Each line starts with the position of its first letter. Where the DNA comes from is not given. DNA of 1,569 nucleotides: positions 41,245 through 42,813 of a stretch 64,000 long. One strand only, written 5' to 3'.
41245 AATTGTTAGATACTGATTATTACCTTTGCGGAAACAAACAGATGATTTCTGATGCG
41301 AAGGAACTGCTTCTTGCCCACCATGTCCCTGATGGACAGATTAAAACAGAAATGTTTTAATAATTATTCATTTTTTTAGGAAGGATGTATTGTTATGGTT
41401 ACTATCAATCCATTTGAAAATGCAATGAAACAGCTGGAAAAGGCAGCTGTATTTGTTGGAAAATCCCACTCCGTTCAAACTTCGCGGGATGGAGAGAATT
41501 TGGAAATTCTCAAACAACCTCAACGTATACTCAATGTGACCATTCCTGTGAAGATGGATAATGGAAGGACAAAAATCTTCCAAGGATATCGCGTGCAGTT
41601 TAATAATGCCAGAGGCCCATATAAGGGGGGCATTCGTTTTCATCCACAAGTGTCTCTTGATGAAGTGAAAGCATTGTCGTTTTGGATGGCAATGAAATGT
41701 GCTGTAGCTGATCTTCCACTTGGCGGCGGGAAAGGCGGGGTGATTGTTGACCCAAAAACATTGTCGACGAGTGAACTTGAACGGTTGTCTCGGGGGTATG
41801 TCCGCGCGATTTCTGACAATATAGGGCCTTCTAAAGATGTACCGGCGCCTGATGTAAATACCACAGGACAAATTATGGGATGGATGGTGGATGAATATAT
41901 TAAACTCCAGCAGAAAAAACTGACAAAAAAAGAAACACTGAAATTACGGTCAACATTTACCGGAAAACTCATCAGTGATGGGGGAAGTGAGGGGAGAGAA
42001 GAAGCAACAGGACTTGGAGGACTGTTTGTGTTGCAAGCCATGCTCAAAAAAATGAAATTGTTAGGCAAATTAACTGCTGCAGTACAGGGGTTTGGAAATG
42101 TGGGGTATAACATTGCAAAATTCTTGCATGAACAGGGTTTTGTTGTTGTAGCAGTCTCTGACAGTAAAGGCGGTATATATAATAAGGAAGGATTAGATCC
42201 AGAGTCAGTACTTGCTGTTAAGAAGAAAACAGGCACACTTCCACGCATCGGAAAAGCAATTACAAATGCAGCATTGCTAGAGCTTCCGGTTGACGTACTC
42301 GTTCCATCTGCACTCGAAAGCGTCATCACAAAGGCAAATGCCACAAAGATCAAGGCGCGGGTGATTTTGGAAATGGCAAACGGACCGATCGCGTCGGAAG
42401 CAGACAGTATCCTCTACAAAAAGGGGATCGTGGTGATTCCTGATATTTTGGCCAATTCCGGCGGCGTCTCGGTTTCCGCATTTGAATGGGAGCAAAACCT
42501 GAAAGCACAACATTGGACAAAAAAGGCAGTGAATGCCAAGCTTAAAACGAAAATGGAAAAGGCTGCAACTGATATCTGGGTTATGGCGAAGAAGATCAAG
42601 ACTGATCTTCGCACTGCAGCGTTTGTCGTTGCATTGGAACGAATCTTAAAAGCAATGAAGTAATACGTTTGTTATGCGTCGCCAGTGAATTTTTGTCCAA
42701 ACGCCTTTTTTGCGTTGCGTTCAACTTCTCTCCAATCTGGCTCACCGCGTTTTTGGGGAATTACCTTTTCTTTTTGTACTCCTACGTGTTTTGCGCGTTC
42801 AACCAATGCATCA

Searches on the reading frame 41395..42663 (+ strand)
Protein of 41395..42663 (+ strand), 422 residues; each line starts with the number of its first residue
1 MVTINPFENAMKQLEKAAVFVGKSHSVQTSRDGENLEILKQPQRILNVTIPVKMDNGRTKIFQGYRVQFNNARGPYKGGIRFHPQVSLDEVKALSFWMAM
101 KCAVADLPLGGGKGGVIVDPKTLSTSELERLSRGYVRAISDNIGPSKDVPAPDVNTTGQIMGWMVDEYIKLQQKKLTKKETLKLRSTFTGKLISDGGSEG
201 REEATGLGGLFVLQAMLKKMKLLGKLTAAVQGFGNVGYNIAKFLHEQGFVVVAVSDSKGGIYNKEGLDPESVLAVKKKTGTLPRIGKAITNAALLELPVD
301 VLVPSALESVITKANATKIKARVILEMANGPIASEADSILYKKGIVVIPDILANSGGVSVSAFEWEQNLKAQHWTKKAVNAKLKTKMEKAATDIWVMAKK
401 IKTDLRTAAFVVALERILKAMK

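Call 85: search_protein_families(library=pfam, proteins=[window:41395-42663:+], max_evalue=0.00001)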
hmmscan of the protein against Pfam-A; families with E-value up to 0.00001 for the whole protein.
window:41395-42663:+ (422 aa): 2 families
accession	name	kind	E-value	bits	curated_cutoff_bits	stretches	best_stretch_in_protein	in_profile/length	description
PF00208.27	ELFV_dehydrog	-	3.2e-73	246.8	23.4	1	196-422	1-238/241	Glutamate/Leucine/Phenylalanine/Valine dehydrogenase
PF02812.23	ELFV_dehydrog_N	-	9.6e-59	197.2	25.3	1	42-168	1-127/129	Glu/Leu/Phe/Val dehydrogenase, dimerisation domain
